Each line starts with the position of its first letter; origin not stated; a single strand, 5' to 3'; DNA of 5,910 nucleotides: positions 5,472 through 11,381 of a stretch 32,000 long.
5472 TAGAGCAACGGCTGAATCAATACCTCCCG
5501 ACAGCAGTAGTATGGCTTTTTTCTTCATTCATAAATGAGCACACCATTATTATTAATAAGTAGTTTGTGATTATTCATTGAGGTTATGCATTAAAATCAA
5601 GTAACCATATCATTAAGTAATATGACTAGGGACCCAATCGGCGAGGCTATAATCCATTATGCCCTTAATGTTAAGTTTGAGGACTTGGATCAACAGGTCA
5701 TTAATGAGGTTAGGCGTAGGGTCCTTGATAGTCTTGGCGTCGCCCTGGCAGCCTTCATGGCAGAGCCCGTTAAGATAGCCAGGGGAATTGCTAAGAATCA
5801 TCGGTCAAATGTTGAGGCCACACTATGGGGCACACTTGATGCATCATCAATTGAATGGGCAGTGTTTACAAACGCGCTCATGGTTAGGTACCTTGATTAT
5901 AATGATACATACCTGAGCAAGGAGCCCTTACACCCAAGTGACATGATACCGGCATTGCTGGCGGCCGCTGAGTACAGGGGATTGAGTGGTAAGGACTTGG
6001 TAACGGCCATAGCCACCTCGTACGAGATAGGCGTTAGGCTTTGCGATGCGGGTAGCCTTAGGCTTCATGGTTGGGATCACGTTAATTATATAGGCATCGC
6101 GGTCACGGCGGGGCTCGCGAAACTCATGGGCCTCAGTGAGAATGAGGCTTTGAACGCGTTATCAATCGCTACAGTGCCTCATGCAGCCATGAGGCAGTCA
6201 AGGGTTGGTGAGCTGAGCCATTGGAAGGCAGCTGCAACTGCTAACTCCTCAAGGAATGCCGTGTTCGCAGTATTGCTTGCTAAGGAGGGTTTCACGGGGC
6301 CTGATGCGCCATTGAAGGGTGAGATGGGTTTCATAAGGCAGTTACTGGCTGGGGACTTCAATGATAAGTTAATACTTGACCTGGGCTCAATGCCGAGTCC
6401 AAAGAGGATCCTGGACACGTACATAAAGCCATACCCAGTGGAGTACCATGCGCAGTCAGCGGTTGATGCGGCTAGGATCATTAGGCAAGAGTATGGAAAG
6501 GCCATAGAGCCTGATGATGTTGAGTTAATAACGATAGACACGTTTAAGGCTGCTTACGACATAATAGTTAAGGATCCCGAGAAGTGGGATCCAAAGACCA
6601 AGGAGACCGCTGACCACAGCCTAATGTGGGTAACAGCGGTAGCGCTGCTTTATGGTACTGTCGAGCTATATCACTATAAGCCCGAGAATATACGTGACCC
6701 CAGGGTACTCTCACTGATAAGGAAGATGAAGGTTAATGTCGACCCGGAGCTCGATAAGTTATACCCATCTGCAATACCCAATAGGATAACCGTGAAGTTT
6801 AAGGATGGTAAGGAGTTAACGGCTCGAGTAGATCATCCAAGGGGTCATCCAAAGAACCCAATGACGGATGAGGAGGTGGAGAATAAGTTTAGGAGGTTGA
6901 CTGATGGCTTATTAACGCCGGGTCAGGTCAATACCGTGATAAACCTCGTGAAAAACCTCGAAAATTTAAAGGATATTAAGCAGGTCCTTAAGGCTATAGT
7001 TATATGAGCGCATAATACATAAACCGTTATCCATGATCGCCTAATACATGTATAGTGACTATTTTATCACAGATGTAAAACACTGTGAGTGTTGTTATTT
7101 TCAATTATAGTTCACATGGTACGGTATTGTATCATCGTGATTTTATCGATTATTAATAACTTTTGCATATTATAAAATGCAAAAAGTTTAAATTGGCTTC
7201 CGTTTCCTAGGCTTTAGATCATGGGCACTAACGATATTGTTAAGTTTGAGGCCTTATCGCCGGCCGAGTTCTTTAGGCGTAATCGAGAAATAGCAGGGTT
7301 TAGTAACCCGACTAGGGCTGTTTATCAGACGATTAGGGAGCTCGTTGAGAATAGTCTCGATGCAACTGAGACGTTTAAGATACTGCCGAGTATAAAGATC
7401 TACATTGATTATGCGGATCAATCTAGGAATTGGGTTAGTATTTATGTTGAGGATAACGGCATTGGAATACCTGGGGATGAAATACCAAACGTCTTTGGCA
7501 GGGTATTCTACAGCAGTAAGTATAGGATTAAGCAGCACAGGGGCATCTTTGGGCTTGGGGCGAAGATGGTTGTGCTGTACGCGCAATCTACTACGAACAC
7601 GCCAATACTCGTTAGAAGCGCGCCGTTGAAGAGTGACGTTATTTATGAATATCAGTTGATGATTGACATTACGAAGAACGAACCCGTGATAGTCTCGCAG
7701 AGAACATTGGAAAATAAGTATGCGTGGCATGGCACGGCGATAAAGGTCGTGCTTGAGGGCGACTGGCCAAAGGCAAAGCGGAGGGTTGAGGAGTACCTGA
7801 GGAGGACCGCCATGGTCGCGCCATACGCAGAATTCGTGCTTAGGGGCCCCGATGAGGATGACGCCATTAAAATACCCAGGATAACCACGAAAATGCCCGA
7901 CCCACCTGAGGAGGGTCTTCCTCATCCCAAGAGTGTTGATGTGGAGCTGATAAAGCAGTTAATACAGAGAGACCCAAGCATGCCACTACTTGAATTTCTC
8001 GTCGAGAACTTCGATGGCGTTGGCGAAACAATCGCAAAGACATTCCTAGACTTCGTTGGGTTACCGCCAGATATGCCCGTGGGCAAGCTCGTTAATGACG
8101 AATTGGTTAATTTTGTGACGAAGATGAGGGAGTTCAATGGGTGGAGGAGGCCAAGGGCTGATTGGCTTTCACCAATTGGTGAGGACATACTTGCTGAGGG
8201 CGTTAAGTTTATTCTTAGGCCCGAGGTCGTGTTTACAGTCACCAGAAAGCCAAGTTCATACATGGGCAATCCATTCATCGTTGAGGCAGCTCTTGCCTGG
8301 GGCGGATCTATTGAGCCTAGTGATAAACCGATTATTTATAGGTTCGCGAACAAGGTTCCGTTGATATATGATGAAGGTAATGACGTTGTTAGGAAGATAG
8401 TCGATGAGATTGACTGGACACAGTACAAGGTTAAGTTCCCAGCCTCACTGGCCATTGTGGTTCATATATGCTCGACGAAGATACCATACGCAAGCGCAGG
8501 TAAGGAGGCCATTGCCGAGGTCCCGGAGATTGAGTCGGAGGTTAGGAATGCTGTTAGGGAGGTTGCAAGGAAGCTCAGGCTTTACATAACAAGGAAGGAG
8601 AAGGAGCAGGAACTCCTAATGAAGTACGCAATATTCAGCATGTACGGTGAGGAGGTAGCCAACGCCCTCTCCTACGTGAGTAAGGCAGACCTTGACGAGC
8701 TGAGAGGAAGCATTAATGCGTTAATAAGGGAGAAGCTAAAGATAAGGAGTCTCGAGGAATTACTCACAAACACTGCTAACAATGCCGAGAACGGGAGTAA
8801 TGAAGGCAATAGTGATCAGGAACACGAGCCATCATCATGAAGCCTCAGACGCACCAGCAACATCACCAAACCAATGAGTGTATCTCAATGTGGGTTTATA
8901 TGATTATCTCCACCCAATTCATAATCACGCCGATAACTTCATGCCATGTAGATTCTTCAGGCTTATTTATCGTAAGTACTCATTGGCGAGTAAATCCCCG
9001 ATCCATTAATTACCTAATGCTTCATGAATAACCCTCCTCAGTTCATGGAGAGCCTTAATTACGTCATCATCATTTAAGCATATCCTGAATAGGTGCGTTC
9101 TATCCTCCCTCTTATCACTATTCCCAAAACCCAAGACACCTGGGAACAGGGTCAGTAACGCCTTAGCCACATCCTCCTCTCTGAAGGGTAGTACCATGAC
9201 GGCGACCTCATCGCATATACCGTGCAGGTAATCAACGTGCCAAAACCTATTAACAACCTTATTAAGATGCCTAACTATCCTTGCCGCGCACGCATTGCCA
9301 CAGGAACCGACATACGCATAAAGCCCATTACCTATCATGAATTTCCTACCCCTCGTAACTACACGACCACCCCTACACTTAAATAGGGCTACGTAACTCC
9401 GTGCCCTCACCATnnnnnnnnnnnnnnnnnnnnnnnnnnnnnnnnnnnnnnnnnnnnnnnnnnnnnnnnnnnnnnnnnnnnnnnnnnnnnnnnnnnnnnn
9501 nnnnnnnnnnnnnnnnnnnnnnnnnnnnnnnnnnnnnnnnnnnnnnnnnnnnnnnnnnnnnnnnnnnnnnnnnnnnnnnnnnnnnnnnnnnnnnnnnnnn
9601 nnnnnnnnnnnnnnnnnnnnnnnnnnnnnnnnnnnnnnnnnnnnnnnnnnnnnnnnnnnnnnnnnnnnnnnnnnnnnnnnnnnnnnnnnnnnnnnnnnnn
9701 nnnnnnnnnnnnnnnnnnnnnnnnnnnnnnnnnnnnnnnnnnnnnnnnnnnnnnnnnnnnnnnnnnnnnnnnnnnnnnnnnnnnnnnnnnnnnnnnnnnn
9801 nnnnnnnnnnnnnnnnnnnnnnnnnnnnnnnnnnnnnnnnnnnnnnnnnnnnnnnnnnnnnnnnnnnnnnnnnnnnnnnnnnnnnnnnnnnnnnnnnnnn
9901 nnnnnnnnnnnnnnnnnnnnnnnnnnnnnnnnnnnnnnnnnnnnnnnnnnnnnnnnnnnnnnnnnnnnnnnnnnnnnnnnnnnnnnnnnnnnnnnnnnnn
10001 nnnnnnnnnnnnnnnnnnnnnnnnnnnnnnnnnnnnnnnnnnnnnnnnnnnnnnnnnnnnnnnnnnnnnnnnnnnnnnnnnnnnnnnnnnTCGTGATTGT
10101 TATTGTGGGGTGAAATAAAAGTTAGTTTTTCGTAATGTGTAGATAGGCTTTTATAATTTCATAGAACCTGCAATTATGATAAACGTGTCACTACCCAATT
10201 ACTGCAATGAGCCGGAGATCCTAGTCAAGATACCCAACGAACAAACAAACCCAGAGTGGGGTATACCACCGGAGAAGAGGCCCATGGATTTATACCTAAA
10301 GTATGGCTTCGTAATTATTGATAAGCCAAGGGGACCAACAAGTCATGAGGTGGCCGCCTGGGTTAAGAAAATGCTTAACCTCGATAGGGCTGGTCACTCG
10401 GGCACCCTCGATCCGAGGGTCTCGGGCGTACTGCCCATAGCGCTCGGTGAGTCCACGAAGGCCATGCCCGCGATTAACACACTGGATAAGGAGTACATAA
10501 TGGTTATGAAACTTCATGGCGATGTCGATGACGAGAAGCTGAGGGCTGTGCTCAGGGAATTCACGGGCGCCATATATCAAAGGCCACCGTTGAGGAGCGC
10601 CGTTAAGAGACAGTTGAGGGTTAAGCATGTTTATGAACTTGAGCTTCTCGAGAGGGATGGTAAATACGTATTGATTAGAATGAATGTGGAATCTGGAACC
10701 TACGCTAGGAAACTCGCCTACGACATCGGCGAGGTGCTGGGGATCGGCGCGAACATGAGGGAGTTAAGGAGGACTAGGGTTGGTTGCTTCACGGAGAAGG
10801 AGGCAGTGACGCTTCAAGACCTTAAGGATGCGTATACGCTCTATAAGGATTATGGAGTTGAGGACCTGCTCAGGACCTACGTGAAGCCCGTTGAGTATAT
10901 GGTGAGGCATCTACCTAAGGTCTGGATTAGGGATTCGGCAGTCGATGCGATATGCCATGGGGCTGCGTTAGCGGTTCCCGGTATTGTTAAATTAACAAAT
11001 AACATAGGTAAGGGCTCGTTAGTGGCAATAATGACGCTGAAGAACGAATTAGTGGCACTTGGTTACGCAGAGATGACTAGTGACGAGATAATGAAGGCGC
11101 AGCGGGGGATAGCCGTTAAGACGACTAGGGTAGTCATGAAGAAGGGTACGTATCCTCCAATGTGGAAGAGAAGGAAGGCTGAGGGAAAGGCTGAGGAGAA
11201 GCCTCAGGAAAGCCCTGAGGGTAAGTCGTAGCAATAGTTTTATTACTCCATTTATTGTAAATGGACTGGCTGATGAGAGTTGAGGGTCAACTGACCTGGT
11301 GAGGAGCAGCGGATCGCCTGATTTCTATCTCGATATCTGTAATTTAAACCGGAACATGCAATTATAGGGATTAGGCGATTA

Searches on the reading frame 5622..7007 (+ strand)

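Call 34: search_protein_families(library=pfam, max_evalue=0.01, proteins=[window:5622-7007:+])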
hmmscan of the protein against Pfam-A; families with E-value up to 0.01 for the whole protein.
window:5622-7007:+ (461 aa): 2 families
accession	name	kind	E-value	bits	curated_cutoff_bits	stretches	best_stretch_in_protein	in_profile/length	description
PF03972.19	MmgE_PrpD_N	-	1.4e-76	257.4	32.1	1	9-245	2-240/244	MmgE/PrpD N-terminal domain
PF19305.4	MmgE_PrpD_C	-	4.1e-53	180.2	32.1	1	271-447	1-172/173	MmgE/PrpD C-terminal domain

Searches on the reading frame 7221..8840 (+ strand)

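Call 34: search_protein_families(library=pfam, max_evalue=0.01, proteins=[window:7221-8840:+])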
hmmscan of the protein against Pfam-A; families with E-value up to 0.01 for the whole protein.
window:7221-8840:+ (539 aa): 4 families
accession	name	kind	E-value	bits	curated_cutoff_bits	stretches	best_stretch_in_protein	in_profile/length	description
PF09239.17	Topo-VIb_trans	-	3.7e-63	212.5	24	1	311-465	1-156/159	Topoisomerase VI B subunit, transducer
PF02518.31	HATPase_c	-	4.3e-12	46.9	26.4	1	32-133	4-95/111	Histidine kinase-, DNA gyrase B-, and HSP90-like ATPase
PF13589.12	HATPase_c_3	-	1.8e-09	38.2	25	1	37-121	6-84/137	Histidine kinase-, DNA gyrase B-, and HSP90-like ATPase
PF05833.16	NFACT_N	-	0.0037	16.6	31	0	228-304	162-238/456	NFACT N-terminal and middle domains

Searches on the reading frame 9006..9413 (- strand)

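Call 34: search_protein_families(library=pfam, max_evalue=0.01, proteins=[window:9006-9413:-])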
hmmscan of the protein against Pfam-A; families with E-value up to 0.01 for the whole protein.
window:9006-9413:- (135 aa): 1 family
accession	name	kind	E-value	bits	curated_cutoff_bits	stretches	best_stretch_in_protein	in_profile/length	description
PF01986.22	DUF123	-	1.1e-12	48.6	25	1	27-109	3-94/95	Domain of unknown function DUF123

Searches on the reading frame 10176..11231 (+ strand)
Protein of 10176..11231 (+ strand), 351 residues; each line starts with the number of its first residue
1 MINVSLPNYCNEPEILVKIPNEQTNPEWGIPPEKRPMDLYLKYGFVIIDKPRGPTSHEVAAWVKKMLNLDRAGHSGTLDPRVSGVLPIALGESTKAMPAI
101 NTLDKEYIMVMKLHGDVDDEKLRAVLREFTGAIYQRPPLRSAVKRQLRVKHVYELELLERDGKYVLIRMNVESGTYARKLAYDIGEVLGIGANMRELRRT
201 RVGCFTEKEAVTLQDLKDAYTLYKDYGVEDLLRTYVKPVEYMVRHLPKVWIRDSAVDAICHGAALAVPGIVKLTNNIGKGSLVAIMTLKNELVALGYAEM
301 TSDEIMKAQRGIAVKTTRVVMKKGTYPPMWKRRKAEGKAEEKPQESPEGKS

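Call 8: search_protein_families(library=pfam, proteins=[window:10176-11231:+])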
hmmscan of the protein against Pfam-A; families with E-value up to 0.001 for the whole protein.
window:10176-11231:+ (351 aa): 5 families
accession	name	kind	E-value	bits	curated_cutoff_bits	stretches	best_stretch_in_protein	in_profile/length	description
PF01509.24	TruB_N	-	2.3e-25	90.1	27.3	1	64-176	1-148/149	TruB family pseudouridylate synthase (N terminal domain)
PF16198.10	TruB_C_2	-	2.1e-24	85.8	29.3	1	178-243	1-65/66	tRNA pseudouridylate synthase B C-terminal domain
PF01472.26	PUA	-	1e-22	80.3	24.8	1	247-319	1-73/74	PUA domain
PF08068.17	DKCLD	-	6.7e-15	55.3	27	1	16-59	15-57/58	DKCLD (NUC011) domain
PF21238.2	Pus10_C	-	3e-05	24.1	27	1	102-180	121-201/232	Pus10, C-terminal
